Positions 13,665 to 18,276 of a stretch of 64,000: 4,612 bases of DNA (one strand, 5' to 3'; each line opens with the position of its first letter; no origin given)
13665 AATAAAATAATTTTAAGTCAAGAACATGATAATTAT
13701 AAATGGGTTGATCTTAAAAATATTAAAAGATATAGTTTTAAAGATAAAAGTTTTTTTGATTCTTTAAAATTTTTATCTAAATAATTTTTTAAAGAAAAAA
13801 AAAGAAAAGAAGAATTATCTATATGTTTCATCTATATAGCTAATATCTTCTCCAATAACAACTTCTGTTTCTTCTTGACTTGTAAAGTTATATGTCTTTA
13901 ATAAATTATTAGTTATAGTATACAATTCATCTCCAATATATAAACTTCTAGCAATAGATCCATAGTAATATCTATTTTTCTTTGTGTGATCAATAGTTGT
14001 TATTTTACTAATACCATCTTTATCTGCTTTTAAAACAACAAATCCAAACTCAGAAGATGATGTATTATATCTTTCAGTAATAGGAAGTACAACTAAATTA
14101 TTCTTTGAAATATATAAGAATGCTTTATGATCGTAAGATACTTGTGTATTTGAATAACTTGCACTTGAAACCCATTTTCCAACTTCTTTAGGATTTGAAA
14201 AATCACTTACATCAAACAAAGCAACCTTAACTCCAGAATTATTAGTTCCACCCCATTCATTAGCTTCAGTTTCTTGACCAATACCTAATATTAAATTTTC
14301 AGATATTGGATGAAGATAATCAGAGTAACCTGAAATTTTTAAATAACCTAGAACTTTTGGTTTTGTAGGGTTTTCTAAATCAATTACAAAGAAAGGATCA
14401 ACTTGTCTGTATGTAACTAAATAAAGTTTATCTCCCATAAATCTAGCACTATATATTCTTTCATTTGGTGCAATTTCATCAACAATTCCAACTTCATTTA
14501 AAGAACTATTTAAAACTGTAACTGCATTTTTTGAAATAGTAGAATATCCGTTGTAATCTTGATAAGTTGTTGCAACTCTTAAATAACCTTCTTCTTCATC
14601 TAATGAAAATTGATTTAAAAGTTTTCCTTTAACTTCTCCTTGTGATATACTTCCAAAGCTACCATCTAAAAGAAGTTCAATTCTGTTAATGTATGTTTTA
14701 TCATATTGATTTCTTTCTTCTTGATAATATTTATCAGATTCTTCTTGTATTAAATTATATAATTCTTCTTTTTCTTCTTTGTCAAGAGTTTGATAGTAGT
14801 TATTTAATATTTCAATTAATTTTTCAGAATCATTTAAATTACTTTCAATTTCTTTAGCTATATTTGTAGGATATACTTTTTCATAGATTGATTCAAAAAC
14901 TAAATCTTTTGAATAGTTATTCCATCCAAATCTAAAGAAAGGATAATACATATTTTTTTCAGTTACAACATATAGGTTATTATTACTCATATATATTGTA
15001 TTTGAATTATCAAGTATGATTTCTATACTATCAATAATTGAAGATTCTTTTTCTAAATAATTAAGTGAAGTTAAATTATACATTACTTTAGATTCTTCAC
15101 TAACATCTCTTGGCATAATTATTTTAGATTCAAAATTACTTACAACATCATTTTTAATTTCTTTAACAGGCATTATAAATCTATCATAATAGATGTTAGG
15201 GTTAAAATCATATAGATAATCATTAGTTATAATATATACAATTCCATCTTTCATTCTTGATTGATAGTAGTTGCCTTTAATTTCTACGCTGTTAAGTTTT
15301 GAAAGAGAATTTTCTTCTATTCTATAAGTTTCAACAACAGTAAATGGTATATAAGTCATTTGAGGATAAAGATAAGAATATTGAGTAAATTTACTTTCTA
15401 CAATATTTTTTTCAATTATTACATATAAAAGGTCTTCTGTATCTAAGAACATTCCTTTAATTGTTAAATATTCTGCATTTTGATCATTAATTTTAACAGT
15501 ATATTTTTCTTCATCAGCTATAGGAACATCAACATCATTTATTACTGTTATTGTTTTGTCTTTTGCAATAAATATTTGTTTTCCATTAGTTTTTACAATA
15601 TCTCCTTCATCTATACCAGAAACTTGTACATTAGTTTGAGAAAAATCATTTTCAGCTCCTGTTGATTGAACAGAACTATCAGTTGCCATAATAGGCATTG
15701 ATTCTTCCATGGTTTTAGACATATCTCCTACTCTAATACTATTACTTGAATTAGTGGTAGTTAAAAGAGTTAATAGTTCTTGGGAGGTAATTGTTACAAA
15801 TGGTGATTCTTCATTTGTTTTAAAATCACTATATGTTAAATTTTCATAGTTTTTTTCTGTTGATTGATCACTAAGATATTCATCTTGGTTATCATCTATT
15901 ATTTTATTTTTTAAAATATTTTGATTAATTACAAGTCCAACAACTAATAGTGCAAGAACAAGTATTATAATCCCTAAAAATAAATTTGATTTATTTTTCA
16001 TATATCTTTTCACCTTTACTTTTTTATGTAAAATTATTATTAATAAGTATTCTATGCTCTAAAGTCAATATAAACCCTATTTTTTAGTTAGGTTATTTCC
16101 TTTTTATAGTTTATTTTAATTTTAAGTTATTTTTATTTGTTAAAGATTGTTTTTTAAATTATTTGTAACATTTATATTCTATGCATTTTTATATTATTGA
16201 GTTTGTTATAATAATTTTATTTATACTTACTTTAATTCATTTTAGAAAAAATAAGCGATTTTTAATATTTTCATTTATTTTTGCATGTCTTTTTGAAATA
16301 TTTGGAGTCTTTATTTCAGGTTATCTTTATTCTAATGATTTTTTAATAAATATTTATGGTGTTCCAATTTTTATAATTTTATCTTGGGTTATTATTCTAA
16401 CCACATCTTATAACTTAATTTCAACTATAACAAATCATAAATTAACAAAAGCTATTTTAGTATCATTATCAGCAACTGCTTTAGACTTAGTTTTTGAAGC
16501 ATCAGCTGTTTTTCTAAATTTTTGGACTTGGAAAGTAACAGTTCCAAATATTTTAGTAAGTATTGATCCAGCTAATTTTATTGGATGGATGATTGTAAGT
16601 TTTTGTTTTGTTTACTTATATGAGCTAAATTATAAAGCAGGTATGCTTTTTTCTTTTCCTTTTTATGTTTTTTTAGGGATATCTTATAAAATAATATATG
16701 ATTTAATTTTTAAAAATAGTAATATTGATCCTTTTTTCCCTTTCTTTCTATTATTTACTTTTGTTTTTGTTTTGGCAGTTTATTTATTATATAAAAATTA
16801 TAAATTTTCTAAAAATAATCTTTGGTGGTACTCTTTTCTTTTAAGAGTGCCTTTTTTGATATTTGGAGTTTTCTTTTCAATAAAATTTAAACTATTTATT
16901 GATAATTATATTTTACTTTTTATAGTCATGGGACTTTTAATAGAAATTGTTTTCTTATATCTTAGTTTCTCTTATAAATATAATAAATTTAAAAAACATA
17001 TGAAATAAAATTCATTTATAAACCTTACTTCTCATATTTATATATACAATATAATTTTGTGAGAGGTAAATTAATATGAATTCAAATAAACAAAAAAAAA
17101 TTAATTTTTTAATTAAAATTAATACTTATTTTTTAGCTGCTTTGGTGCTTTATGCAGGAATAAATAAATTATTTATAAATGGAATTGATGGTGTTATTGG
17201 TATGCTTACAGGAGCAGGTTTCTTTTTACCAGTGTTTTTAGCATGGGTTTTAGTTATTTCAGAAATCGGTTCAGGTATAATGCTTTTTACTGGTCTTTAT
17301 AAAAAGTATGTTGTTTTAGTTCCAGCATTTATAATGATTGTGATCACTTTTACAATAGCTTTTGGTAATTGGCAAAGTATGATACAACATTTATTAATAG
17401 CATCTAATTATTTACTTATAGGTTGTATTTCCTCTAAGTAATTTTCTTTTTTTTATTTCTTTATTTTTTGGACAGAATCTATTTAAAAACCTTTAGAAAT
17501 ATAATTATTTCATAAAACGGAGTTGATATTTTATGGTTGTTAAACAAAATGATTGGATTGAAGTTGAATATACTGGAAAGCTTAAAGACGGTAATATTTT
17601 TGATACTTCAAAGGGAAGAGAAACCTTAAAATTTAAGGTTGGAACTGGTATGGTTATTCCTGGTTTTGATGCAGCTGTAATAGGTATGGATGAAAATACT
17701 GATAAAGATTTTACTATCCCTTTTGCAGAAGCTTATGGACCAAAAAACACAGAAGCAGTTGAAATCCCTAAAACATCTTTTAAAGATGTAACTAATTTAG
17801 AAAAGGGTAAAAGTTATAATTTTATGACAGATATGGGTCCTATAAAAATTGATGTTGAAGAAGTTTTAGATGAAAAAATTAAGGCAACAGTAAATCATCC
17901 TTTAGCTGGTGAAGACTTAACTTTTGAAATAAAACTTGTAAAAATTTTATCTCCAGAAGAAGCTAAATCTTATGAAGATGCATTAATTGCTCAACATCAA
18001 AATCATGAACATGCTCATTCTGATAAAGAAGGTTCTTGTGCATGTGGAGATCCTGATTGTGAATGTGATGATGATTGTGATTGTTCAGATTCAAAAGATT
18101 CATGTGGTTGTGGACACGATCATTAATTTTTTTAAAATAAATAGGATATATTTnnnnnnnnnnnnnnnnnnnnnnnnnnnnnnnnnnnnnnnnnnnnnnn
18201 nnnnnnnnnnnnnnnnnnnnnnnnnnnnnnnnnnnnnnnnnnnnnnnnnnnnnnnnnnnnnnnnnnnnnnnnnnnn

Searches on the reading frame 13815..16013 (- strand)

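Call 22: search_protein_families(library=pfam, proteins=[window:13815-16013:-], max_evalue=0.001)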
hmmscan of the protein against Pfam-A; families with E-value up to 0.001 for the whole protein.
window:13815-16013:- (732 aa): 1 family
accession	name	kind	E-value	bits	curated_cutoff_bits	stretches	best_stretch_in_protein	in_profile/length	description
PF09826.15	Beta_propel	-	7.2e-130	434.6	22.4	1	124-710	1-492/495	Beta propeller domain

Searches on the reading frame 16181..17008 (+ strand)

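Call 22: search_protein_families(library=pfam, proteins=[window:16181-17008:+], max_evalue=0.001)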
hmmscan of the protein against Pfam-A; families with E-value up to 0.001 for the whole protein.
window:16181-17008:+ (275 aa): 1 family
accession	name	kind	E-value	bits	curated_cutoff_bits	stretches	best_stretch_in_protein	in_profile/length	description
PF04240.17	Caroten_synth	-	2.4e-15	57.5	25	1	3-152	5-161/209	Carotenoid biosynthesis protein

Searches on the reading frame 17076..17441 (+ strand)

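Call 22: search_protein_families(library=pfam, proteins=[window:17076-17441:+], max_evalue=0.001)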
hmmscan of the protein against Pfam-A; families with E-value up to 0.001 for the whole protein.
window:17076-17441:+ (121 aa): 2 families
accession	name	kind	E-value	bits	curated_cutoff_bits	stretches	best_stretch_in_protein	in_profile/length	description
PF07681.17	DoxX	-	2.7e-11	44.4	23.6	1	19-94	8-83/85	DoxX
PF07291.16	MauE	-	1.7e-06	28.8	27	1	11-97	3-90/128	Methylamine utilisation protein MauE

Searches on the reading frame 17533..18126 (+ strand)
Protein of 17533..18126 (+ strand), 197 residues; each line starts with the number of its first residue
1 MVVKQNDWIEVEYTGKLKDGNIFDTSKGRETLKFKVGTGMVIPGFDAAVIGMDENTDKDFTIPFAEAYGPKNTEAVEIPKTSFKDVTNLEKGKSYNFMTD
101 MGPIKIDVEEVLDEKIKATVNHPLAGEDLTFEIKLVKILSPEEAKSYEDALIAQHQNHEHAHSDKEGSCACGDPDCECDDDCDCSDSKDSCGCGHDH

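Call 22: search_protein_families(library=pfam, proteins=[window:17533-18126:+], max_evalue=0.001)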
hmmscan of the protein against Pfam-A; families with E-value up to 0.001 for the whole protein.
window:17533-18126:+ (197 aa): 1 family
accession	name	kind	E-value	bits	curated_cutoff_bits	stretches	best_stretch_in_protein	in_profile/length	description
PF00254.34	FKBP_C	-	3.2e-19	69.5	21.1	1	3-81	5-84/94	FKBP-type peptidyl-prolyl cis-trans isomerase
